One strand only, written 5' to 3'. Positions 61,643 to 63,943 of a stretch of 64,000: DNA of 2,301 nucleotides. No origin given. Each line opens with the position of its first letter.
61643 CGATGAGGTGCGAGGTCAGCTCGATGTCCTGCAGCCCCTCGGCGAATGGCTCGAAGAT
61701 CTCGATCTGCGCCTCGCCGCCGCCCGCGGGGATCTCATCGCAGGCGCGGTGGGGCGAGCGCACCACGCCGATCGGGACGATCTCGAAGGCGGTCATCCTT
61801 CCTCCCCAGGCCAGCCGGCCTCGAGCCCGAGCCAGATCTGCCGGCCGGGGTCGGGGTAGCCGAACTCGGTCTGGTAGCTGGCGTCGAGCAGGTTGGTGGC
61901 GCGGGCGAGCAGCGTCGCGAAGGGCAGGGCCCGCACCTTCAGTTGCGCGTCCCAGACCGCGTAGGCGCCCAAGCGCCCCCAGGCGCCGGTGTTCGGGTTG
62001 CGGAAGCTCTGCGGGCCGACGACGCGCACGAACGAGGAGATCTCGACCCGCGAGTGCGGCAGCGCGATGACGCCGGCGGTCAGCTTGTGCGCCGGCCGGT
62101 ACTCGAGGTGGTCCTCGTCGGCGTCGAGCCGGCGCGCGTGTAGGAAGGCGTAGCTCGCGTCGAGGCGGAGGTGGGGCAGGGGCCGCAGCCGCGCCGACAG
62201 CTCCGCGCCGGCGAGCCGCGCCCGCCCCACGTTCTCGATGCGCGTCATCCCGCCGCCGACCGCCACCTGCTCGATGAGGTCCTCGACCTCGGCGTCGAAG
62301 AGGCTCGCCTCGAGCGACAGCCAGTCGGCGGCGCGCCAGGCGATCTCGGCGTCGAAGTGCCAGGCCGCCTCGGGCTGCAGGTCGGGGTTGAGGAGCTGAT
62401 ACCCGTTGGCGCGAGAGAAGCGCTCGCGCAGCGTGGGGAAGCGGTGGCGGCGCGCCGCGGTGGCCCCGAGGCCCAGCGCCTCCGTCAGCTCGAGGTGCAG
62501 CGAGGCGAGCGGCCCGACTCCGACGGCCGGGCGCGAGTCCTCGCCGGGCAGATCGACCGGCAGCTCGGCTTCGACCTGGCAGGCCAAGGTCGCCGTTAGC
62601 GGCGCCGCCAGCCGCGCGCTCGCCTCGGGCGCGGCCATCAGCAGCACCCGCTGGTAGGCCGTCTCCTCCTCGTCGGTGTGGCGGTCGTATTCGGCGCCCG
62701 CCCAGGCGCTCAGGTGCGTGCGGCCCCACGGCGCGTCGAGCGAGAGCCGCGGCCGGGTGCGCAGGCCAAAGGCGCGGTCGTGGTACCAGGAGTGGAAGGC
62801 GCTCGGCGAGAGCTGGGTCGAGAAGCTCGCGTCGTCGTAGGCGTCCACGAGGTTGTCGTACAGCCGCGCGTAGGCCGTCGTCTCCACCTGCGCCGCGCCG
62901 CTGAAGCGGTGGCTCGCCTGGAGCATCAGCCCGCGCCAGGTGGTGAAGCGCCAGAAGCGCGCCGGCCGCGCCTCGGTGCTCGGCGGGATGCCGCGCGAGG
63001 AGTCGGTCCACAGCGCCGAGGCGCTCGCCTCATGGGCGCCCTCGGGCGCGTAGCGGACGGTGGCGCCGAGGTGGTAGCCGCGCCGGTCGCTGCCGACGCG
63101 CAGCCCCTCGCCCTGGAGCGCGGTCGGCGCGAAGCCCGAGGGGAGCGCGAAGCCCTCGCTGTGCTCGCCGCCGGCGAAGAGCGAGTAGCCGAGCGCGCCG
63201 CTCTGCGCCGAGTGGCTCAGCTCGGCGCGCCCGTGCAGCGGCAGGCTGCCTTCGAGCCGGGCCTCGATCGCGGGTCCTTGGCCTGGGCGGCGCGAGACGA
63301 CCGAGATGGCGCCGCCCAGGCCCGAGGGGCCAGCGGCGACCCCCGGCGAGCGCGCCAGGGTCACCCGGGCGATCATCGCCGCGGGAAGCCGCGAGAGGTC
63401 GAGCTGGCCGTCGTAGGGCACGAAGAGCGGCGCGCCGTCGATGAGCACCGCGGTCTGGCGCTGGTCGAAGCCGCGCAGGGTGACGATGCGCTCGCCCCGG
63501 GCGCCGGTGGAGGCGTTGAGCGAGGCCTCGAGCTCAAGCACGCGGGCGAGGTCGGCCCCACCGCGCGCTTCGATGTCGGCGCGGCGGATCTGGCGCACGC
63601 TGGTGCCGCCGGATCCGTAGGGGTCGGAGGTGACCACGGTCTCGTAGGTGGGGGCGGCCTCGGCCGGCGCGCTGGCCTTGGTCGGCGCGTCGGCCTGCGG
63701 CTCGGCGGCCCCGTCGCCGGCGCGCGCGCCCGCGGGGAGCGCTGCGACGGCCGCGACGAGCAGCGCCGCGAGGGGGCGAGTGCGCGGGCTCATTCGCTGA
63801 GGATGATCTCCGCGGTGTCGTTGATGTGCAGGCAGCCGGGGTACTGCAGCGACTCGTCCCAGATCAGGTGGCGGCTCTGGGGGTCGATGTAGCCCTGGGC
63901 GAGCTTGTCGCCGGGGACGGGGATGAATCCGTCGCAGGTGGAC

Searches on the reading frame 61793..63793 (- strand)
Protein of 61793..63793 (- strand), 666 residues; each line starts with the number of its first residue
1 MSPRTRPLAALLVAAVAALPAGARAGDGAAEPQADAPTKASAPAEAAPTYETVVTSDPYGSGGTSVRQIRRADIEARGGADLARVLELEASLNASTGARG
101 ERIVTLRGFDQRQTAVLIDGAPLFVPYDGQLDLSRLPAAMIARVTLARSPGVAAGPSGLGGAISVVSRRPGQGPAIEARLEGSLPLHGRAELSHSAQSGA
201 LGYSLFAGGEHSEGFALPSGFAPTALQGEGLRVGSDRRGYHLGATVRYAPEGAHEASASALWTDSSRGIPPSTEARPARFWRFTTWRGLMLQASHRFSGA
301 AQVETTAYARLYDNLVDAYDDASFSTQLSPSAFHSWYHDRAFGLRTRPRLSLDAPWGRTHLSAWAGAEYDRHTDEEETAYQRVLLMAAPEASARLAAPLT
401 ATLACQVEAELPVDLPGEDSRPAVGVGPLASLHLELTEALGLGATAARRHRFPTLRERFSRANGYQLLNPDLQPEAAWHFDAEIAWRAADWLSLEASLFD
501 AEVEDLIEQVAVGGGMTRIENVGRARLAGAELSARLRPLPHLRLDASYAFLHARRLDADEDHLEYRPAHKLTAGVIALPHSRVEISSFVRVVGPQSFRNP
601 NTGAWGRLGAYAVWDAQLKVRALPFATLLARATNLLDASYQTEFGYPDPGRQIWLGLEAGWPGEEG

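Call 103: search_protein_families(library=pfam, proteins=[window:61793-63793:-], max_evalue=0.0001)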
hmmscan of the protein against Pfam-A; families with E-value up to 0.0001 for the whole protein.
window:61793-63793:- (666 aa): 2 families
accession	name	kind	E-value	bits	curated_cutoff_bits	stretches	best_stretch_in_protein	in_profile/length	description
PF00593.30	TonB_dep_Rec_b-barrel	-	1.1e-24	88.5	27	1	235-635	72-436/436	TonB dependent receptor-like, beta-barrel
PF07715.20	Plug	-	4.1e-15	56.6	23.9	1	64-162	7-107/107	TonB-dependent Receptor Plug Domain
